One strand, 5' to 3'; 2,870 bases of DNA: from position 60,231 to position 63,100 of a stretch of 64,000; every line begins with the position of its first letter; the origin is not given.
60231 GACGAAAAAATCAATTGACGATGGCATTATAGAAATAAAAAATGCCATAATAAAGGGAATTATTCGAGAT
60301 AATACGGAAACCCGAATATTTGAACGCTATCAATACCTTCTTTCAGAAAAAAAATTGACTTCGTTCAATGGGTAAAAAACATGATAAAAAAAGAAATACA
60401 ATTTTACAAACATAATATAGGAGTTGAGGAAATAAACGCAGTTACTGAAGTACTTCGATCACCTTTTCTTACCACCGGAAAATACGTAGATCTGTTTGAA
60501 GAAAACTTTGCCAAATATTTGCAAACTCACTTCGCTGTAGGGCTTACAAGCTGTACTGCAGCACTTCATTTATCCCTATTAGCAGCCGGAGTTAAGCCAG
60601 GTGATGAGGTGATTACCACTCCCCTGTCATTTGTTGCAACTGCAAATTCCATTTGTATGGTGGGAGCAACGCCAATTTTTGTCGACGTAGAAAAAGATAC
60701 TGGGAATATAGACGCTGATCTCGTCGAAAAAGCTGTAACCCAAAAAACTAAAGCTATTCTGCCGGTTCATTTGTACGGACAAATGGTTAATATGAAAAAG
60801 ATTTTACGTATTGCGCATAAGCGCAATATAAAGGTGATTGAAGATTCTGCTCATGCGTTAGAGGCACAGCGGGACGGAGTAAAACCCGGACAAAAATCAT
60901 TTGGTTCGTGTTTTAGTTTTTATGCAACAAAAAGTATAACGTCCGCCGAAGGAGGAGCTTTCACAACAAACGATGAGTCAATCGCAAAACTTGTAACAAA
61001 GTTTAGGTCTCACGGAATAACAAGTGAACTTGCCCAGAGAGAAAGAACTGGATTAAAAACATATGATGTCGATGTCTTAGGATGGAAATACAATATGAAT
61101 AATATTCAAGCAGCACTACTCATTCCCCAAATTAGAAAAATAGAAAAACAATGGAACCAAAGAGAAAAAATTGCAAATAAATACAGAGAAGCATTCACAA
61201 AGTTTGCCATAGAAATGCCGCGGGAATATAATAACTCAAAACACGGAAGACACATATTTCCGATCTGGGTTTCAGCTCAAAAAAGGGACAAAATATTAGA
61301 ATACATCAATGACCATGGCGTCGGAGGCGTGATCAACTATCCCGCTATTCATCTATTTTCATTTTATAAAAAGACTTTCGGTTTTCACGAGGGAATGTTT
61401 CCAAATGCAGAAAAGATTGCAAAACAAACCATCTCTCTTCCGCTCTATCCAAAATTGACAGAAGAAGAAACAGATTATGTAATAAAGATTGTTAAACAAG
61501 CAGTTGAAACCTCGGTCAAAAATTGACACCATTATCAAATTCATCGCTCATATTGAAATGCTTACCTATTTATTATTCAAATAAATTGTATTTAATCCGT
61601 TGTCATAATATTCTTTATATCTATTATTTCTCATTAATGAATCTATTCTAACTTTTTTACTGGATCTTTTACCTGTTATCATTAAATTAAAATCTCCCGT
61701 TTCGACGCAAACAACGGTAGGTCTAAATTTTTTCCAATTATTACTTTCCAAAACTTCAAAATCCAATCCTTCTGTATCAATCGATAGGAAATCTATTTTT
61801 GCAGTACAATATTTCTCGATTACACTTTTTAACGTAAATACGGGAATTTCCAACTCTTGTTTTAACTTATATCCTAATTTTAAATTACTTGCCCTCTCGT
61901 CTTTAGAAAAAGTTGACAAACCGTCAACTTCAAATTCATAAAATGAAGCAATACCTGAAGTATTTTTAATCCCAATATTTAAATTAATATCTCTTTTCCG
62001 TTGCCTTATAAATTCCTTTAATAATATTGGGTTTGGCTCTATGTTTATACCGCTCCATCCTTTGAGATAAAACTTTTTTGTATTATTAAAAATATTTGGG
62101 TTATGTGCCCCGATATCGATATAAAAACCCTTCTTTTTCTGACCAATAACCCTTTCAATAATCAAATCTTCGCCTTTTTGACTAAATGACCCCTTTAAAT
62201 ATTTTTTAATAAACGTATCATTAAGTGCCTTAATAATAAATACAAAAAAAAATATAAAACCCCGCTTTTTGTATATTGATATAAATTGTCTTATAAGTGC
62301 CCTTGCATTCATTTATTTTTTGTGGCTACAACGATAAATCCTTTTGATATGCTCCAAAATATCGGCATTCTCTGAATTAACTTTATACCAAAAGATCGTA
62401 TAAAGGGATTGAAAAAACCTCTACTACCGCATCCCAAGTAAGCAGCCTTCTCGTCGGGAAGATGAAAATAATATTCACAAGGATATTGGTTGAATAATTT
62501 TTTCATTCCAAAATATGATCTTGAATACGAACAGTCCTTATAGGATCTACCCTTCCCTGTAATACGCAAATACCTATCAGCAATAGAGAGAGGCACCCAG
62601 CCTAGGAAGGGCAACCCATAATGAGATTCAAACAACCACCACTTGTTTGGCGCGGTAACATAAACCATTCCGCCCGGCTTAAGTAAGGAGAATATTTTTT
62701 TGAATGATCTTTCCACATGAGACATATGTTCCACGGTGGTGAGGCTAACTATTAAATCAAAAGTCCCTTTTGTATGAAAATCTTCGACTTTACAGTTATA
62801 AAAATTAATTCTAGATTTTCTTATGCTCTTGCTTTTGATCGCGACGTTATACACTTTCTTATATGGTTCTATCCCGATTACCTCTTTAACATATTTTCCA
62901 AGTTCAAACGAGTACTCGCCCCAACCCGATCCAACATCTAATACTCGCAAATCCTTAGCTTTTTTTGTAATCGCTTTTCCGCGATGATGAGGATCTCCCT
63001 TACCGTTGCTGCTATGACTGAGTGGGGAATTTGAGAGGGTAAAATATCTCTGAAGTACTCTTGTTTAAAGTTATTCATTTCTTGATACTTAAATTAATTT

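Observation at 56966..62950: Low-GC sub-island encoding GDP-L-galactose and N-formyl-amino-sugar pathways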

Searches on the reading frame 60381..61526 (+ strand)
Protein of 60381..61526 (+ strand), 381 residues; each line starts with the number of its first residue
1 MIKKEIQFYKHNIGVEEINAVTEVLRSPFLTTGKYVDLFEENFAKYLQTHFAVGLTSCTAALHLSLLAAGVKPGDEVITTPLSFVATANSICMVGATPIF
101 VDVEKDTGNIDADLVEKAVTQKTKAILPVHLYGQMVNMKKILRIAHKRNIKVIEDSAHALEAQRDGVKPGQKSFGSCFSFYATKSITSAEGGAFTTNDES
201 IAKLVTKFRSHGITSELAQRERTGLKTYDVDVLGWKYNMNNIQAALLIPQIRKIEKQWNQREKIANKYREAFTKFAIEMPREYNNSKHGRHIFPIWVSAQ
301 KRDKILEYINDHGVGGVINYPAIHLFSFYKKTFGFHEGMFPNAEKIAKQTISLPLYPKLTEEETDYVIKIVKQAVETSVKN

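Call 4: search_protein_families(library=pfam, proteins=[window:60381-61526:+])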
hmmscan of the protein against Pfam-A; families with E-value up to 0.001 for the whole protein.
window:60381-61526:+ (381 aa): 5 families
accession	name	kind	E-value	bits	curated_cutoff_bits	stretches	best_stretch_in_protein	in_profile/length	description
PF01041.23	DegT_DnrJ_EryC1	-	1.2e-115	387.1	19.8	1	13-371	3-359/360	DegT/DnrJ/EryC1/StrS aminotransferase family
PF00155.27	Aminotran_1_2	-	4.7e-08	33.1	19.7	1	36-219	44-255/361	Aminotransferase class I and II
PF01212.27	Beta_elim_lyase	-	1.2e-05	25.2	27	1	39-270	37-232/288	Beta-eliminating lyase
PF00266.25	Aminotran_5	-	2.9e-05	23.7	21.5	1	51-160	66-180/371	Aminotransferase class-V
PF01053.26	Cys_Met_Meta_PP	-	4.7e-05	22.6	27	1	37-156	55-174/381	Cys/Met metabolism PLP-dependent enzyme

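Call 5: search_protein_families(library=ncbifam, proteins=[window:60381-61526:+], max_evalue=0.00001)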
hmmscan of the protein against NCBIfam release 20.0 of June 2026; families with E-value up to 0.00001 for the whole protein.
window:60381-61526:+ (381 aa): 14 families
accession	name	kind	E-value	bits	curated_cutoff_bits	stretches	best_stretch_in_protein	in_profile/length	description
TIGR03588.1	PseC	equivalog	1.2e-107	360.2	423.5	1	8-374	4-379/380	UDP-4-amino-4,6-dideoxy-N-acetyl-beta-L-altrosamine transaminase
NF008658.2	PRK11658.1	equivalog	2.4e-86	289.7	631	1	6-376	5-378/379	UDP-4-amino-4-deoxy-L-arabinose aminotransferase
NF008687.0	PRK11706.1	equivalog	9.1e-70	235.3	375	1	6-375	2-374/375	dTDP-4-amino-4,6-dideoxygalactose transaminase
TIGR04181.1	NHT_00031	hypoth_equivalog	7.5e-68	229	420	1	12-354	7-357/359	LegC family aminotransferase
TIGR02379.1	ECA_wecE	subfamily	8.9e-58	195.8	434.85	1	11-375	7-375/376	dTDP-4-amino-4,6-dideoxy-D-glucose transaminase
NF011936.0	PRK15407.1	equivalog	7.5e-49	166.6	423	2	11-212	42-251/440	lipopolysaccharide biosynthesis protein RfbH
TIGR04427.1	PLP_DesI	equivalog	7.5e-46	157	650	1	25-377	42-385/390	dTDP-4-dehydro-6-deoxyglucose aminotransferase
NF005816.0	PRK07682.1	equivalog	1.4e-09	37.1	620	1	58-159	99-206/390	aminotransferase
NF004975.0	PRK06348.1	equivalog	6.4e-08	32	549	1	55-156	95-202/384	pyridoxal phosphate-dependent aminotransferase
NF005817.0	PRK07683.1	equivalog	4.7e-07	28.9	575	1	59-155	99-200/387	aminotransferase A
NF041091.1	asp_aminotase_Arch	equivalog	4.8e-07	28.9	550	1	66-232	103-281/376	aspartate aminotransferase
NF002878.0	PRK03321.1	subfamily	1.7e-06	27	374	1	39-127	66-150/352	histidinol-phosphate transaminase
NF004621.0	PRK05957.1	equivalog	4.9e-06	25.5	498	1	59-157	98-201/389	pyridoxal phosphate-dependent aminotransferase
NF009079.0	PRK12414.1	subfamily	6.3e-06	25.4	481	1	64-127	104-167/384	methionine aminotransferase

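Call 13: search_solved_structures(query=window:60381-61526:+, max_evalue=1e-30)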
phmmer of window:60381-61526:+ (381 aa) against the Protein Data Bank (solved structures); distinct sequences matched with E-value up to 1e-30: 44.
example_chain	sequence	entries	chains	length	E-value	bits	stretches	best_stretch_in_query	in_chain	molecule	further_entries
4lc3_A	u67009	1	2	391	2.1e-69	237.6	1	7-376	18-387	Putative UDP-4-amino-4-deoxy-l-arabinose--oxoglutarate aminotransferase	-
8sng_A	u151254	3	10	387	1.7e-61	211.6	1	7-372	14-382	UDP-4-amino-4-deoxy-L-arabinose--oxoglutarate aminotransferase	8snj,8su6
3frk_A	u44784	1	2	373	5e-61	210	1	24-370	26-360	QdtB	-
7n63_A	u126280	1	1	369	2.5e-60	207.7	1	19-376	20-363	Putative aminotransferase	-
1mdo_A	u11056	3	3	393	2.4e-57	197.9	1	6-373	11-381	ArnB aminotransferase | UDP-4-amino-4-deoxy-L-arabinose--oxoglutarate aminotransferase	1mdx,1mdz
4oca_A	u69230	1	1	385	1.8e-56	195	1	6-373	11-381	UDP-4-amino-4-deoxy-L-arabinose--oxoglutarate aminotransferase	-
7b0d_A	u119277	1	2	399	1.2e-55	192.3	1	16-367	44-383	Glutamine--scyllo-inositol transaminase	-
3bn1_A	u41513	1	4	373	8.6e-55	189.5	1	21-373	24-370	Perosamine synthetase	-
3dr7_A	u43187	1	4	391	1e-54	189.3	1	21-373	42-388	Putative perosamine synthetase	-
3dr4_A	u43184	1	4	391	7e-54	186.5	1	21-373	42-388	Putative perosamine synthetase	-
6ewj_A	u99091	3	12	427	2e-52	181.7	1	6-375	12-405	Putative capsular polysaccharide biosynthesis protein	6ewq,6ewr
7b0m_AAA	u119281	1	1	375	2.1e-52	181.7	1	10-370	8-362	Sugar aminotransferase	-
3uwc_A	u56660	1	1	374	7.9e-49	169.9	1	18-373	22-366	Nucleotide-sugar aminotransferase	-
2fn6_A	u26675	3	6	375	6.7e-48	166.9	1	5-369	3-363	AMINOTRANSFERASE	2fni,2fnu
4k2b_A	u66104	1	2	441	1.3e-46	162.6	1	15-370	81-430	NTD biosynthesis operon protein NtdA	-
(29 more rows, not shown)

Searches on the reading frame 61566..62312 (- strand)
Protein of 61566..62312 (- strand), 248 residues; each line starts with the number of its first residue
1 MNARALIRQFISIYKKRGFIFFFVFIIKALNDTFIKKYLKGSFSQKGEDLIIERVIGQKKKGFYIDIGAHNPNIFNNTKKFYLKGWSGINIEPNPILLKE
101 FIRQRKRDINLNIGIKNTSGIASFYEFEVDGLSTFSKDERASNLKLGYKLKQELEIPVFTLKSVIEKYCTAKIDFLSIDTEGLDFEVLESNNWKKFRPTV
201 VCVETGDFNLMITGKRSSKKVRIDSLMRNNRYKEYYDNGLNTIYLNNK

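Call 4: search_protein_families(library=pfam, proteins=[window:61566-62312:-])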
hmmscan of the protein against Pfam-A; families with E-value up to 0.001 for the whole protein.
window:61566-62312:- (248 aa): 1 family
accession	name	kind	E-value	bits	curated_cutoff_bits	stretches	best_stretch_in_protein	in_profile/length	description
PF05050.19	Methyltransf_21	-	4.5e-24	85.9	22.7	1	66-232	1-171/173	Methyltransferase FkbM domain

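Call 5: search_protein_families(library=ncbifam, proteins=[window:61566-62312:-], max_evalue=0.00001)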
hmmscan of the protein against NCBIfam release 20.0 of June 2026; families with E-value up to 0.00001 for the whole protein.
window:61566-62312:- (248 aa): 1 family
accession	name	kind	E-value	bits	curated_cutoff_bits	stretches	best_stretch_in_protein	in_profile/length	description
TIGR01444.1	fkbM_fam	subfamily_domain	1.8e-13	51.2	37.7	1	64-201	2-139/143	FkbM family methyltransferase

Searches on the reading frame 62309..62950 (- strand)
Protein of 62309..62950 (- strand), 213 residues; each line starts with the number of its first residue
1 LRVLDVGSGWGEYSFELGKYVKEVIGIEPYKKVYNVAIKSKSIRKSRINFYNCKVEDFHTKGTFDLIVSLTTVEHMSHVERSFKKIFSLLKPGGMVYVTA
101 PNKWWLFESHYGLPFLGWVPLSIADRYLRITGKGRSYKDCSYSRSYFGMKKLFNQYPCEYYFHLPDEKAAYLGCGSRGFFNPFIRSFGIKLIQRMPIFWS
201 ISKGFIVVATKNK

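Call 4: search_protein_families(library=pfam, proteins=[window:62309-62950:-])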
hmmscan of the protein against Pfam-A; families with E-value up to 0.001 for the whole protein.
window:62309-62950:- (213 aa): 7 families
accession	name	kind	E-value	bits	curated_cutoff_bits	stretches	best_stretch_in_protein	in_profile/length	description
PF08241.18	Methyltransf_11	-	8.6e-15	55.6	21.2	1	4-97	1-94/95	Methyltransferase domain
PF13649.12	Methyltransf_25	-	2.8e-14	54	27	1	3-94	1-97/97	Methyltransferase domain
PF13489.12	Methyltransf_23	-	1.8e-13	51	27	1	1-110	24-124/164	Methyltransferase domain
PF13847.12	Methyltransf_31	-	1.6e-12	47.8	27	1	1-102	5-113/145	Methyltransferase domain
PF08242.18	Methyltransf_12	-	6.4e-11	43.3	30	1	4-96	1-98/98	Methyltransferase domain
PF02353.26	CMAS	-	7e-08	32.5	27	1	1-98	64-164/273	Mycolic acid cyclopropane synthetase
PF01209.24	Ubie_methyltran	-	0.00017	21.5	20.1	1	2-99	50-152/233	ubiE/COQ5 methyltransferase family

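Call 5: search_protein_families(library=ncbifam, proteins=[window:62309-62950:-], max_evalue=0.00001)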
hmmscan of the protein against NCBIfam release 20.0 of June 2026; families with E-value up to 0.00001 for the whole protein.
window:62309-62950:- (213 aa): 8 families
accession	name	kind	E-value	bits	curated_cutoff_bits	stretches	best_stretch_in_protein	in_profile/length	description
TIGR01983.1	UbiG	equivalog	2e-15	56.7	102.95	1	1-105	51-158/228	bifunctional 2-polyprenyl-6-hydroxyphenol methylase/3-demethylubiquinol 3-O-methyltransferase UbiG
TIGR02072.1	BioC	equivalog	2e-08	34.4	184.95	1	2-100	37-134/244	malonyl-ACP O-methyltransferase BioC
NF043040.1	corrin_prot_MT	hypoth_equivalog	2.2e-08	33.8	180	1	2-99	44-148/216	corrinoid protein-associated methyltransferase CpaM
NF053839.1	CPFASynBruc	equivalog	1e-07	31.3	600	1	2-98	177-276/410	cyclopropane fatty acid synthase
NF011650.0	PRK15068.1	equivalog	1.9e-07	30.3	209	1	2-96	125-223/324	tRNA 5-methoxyuridine(34)/uridine 5-oxyacetic acid(34) synthase CmoB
TIGR04345.1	ovoA_Cterm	equivalog_domain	2e-07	30.8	170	0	2-39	44-81/242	putative 4-mercaptohistidine N1-methyltransferase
NF040703.1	cyclopro_CfaB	exception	2.7e-07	29.7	650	1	2-97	162-262/393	C17 cyclopropane fatty acid synthase CfaB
TIGR00452.1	TIGR00452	equivalog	7.8e-07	28.2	275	1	2-95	120-216/316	tRNA 5-methoxyuridine(34)/uridine 5-oxyacetic acid(34) synthase CmoB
